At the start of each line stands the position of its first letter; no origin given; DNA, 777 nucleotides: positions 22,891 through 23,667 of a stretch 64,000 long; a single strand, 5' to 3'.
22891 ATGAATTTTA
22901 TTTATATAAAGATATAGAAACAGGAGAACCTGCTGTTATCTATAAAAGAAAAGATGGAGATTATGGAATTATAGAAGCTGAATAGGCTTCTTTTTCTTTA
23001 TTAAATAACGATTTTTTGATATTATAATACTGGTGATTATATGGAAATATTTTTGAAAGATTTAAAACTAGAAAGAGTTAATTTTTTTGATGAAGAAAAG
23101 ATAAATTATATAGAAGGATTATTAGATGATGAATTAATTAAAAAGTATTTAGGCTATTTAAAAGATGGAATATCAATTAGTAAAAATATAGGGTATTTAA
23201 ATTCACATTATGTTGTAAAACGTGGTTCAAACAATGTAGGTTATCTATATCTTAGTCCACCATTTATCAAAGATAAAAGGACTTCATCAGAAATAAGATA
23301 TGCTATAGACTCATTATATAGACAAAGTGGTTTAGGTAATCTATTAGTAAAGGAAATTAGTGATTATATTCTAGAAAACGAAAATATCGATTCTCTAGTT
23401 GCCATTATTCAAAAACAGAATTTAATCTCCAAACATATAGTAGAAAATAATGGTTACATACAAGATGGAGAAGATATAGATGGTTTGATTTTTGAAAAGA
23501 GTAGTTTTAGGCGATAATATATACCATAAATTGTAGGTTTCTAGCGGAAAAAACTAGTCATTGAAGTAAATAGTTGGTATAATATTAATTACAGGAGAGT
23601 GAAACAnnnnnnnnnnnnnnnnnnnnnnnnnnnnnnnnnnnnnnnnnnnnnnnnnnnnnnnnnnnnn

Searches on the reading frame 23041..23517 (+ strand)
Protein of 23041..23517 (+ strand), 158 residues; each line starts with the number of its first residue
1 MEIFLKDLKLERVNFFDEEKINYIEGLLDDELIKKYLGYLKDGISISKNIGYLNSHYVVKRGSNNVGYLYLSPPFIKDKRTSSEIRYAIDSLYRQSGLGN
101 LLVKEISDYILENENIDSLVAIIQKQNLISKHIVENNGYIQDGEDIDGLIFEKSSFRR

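Call 6: search_protein_families(library=pfam, proteins=[window:23041-23517:+], max_evalue=0.01)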
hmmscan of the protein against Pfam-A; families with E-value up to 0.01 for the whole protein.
window:23041-23517:+ (158 aa): 5 families
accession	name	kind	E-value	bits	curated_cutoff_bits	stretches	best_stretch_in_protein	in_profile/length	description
PF13302.13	Acetyltransf_3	-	6.5e-06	27.3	25.4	1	57-139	56-137/138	Acetyltransferase (GNAT) domain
PF00583.31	Acetyltransf_1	-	2.4e-05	25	20.7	1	55-138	34-115/116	Acetyltransferase (GNAT) family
PF13420.13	Acetyltransf_4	-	0.00015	22.3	24.3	1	63-139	58-134/155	Acetyltransferase (GNAT) domain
PF13508.13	Acetyltransf_7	-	0.0041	17.9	27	1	55-139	4-82/84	Acetyltransferase (GNAT) domain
PF08445.16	FR47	-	0.0072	16.7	22.1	0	93-141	33-79/86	FR47-like protein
